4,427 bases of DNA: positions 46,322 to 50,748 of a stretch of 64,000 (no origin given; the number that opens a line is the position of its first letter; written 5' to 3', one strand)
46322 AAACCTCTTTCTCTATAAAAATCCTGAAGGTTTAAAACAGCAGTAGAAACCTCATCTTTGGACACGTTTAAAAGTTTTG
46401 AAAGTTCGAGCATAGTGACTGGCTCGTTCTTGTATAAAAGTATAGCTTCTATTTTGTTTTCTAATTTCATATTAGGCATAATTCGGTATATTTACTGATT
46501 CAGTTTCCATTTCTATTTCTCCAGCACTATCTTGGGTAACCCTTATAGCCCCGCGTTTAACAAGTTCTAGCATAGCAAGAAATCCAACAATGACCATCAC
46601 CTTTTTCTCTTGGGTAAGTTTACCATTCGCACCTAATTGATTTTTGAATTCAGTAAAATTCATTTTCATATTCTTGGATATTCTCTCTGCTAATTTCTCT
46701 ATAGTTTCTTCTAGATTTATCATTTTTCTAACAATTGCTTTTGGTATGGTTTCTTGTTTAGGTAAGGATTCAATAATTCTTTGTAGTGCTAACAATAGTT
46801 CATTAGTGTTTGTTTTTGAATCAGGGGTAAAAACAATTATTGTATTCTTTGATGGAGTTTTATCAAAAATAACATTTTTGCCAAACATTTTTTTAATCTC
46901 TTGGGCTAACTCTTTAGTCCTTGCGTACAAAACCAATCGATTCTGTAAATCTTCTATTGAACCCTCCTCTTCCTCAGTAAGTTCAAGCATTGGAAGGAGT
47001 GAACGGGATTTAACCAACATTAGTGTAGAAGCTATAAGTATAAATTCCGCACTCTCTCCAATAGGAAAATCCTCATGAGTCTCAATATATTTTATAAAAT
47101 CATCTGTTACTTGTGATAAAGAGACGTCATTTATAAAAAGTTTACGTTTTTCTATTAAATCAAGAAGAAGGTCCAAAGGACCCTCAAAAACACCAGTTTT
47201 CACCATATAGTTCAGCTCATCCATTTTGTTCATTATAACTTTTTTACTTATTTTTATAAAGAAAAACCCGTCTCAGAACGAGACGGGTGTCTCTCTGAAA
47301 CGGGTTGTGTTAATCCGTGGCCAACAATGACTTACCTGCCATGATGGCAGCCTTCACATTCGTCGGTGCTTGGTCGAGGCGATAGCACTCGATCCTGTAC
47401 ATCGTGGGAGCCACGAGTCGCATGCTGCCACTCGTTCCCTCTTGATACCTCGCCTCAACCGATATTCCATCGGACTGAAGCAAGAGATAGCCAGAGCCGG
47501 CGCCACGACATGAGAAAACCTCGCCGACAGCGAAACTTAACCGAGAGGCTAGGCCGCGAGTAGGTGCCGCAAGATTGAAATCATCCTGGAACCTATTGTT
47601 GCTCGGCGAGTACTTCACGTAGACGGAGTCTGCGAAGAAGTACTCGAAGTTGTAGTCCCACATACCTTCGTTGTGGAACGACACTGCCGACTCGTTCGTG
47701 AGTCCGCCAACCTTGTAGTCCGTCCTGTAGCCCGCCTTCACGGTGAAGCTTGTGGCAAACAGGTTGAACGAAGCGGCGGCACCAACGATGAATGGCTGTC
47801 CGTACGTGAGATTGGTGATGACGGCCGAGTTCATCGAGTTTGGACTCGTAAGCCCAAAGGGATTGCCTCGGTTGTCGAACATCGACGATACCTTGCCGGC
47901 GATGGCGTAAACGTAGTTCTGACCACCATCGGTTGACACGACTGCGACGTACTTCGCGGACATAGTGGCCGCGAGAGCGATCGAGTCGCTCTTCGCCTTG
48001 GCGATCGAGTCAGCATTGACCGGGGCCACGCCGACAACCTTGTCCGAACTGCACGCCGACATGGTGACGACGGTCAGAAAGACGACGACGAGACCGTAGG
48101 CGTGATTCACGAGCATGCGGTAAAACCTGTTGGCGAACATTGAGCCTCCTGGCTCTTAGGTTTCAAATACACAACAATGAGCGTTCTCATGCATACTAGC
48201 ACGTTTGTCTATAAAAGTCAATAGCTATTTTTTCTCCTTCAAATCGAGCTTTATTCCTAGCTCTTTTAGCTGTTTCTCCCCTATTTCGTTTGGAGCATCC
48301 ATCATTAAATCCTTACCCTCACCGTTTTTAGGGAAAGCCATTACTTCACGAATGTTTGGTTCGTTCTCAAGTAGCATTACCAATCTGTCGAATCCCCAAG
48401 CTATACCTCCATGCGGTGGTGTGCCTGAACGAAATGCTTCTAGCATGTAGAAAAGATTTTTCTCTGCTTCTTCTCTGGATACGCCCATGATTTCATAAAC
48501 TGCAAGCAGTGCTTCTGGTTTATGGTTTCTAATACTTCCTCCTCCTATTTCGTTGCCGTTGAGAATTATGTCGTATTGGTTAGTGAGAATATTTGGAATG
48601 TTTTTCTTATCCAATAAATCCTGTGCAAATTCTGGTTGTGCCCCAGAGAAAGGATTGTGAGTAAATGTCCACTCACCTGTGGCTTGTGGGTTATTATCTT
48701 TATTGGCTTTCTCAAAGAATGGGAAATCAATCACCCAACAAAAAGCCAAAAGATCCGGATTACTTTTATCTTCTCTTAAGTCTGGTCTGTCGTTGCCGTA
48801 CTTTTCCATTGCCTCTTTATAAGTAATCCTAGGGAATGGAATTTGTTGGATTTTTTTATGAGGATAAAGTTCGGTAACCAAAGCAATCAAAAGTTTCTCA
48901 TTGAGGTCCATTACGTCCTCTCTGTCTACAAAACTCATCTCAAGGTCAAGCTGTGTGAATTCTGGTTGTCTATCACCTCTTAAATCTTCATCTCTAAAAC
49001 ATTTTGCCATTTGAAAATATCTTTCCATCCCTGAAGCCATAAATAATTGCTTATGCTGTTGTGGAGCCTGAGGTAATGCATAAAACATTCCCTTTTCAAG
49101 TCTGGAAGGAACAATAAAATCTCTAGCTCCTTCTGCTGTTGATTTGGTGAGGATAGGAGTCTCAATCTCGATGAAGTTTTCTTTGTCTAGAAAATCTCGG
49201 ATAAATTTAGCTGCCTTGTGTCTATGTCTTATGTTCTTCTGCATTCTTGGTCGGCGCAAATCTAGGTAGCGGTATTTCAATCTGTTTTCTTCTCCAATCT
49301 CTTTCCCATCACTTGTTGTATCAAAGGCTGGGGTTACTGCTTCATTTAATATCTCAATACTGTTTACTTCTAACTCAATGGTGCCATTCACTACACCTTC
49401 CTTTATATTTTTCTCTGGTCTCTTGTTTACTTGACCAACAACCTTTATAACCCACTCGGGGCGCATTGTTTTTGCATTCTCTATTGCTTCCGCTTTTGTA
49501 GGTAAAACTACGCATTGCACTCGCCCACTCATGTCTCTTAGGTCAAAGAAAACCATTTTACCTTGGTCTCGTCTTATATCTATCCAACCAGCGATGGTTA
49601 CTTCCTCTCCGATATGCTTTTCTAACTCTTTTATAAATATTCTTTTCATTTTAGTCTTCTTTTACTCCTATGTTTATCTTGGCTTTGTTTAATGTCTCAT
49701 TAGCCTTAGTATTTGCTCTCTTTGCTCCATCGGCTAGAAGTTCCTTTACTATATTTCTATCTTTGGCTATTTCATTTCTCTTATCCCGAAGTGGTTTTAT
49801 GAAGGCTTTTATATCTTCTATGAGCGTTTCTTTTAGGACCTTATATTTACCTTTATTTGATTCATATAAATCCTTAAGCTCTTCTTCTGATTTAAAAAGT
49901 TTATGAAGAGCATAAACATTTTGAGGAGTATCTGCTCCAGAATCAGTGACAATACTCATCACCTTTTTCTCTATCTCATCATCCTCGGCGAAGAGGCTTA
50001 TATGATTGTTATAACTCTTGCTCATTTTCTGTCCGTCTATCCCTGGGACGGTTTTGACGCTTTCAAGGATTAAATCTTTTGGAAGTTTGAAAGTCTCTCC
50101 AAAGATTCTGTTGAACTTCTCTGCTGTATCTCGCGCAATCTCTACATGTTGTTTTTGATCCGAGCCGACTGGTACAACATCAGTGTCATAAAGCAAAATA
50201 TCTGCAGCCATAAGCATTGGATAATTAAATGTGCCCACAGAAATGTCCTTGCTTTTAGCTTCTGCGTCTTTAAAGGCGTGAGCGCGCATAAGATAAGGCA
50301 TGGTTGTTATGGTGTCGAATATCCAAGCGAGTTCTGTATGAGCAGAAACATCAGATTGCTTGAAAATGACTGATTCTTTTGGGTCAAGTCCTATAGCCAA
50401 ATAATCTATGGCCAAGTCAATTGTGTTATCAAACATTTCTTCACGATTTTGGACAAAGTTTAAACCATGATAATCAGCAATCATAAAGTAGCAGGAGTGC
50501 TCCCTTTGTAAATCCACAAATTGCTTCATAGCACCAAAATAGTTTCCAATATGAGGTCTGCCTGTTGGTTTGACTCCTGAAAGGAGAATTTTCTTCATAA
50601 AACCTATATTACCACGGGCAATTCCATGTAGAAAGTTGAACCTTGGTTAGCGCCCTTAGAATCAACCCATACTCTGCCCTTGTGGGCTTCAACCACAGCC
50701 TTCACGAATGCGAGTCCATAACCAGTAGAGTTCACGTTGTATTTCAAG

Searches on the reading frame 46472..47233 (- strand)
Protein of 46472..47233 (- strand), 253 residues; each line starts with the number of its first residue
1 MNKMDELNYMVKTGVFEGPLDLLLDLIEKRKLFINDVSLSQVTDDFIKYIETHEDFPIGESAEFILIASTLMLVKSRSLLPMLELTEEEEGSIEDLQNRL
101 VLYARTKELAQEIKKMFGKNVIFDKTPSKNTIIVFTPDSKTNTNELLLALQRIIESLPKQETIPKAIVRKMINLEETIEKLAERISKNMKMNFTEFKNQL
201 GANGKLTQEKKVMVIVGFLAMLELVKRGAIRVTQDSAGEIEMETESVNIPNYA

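Call 37: search_protein_families(library=pfam, proteins=[window:46472-47233:-], max_evalue=0.001)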
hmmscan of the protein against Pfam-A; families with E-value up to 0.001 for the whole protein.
window:46472-47233:- (253 aa): 1 family
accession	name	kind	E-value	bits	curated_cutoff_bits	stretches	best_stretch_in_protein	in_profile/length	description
PF02616.19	SMC_ScpA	-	2.1e-19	70.9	24.6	1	26-236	1-222/232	Segregation and condensation protein ScpA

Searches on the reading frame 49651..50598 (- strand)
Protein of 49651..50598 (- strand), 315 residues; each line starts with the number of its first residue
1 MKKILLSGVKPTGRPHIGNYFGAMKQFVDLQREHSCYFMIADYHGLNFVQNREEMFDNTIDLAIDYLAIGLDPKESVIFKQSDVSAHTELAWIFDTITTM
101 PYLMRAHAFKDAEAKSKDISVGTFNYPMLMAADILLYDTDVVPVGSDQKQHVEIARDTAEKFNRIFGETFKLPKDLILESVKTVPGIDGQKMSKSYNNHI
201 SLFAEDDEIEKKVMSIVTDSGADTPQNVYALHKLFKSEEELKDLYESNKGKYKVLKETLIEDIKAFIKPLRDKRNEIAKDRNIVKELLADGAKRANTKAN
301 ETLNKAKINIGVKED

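Call 37: search_protein_families(library=pfam, proteins=[window:49651-50598:-], max_evalue=0.001)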
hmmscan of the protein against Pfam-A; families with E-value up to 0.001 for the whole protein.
window:49651-50598:- (315 aa): 1 family
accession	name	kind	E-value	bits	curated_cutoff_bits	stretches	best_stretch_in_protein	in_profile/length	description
PF00579.31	tRNA-synt_1b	-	2.9e-63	214.4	21.1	1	4-259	7-266/292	tRNA synthetases class I (W and Y)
